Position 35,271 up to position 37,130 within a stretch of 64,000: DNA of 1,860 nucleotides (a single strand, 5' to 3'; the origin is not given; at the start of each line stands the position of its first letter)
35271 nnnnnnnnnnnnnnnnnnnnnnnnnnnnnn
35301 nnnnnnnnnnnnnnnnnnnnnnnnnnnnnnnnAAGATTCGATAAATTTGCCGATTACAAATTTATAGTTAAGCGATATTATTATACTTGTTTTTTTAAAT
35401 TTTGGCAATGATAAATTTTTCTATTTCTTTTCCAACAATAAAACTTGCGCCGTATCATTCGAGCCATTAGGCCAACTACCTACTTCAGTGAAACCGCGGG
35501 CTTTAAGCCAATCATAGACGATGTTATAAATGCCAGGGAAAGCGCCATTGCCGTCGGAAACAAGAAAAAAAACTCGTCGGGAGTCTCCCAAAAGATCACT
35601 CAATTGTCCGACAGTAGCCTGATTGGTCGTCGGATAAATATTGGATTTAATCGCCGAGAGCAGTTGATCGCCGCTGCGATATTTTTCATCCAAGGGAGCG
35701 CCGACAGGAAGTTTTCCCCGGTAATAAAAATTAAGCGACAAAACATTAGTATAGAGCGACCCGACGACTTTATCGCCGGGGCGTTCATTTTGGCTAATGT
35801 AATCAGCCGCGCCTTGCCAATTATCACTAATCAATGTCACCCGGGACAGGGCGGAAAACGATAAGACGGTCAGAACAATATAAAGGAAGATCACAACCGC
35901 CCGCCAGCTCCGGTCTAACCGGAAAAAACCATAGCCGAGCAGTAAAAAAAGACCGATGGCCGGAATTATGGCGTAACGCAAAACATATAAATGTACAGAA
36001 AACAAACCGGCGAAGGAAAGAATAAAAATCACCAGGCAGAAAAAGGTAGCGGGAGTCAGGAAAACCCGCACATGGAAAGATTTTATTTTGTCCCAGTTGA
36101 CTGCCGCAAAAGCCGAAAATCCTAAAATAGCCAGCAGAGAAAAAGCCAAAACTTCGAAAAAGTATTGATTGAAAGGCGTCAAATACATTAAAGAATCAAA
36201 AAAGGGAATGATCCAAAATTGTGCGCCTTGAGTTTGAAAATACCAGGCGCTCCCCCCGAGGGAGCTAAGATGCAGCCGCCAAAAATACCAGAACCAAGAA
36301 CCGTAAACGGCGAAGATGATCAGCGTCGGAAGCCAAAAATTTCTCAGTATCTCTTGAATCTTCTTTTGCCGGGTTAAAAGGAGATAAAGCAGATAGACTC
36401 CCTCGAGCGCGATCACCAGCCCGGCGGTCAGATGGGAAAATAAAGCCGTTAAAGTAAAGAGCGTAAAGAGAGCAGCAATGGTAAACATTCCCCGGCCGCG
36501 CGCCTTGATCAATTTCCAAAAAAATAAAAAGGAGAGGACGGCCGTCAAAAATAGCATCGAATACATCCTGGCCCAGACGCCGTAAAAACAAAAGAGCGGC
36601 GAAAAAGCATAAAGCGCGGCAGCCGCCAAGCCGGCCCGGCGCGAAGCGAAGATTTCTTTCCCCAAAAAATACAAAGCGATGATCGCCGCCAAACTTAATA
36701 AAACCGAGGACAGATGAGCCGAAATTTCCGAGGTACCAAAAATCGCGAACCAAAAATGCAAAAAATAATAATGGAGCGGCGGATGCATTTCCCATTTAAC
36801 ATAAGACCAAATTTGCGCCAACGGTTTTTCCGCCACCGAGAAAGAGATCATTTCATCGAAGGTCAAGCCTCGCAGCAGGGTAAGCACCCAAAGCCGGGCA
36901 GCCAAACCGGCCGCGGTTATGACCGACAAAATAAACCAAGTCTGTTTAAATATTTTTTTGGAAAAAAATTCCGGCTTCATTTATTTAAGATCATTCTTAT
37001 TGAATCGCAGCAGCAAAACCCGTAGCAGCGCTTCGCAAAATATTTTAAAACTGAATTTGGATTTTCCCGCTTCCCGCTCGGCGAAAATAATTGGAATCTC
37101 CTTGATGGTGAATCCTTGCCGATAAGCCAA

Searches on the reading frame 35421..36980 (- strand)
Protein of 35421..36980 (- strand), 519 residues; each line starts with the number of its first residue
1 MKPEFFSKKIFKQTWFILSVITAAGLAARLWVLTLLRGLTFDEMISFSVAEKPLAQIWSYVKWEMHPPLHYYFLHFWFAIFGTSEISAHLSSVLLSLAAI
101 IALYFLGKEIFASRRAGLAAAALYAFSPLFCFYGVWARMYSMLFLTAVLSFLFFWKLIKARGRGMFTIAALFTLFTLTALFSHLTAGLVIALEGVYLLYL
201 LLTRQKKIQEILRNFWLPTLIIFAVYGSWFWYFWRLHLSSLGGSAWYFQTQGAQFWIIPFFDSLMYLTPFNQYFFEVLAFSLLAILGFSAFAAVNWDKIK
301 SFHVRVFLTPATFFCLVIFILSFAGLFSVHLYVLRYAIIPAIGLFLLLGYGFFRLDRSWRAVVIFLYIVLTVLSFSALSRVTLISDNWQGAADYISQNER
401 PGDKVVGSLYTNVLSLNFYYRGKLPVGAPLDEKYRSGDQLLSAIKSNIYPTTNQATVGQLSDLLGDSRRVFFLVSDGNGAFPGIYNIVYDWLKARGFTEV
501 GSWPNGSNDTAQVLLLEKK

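Call 45: search_protein_families(library=pfam, proteins=[window:35421-36980:-], max_evalue=0.00001)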
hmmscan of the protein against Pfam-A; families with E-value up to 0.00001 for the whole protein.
window:35421-36980:- (519 aa): 1 family
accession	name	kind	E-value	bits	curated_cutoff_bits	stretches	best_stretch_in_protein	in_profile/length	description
PF13231.12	PMT_2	-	3.1e-12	47.4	26.1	1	66-227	2-155/160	Dolichyl-phosphate-mannose-protein mannosyltransferase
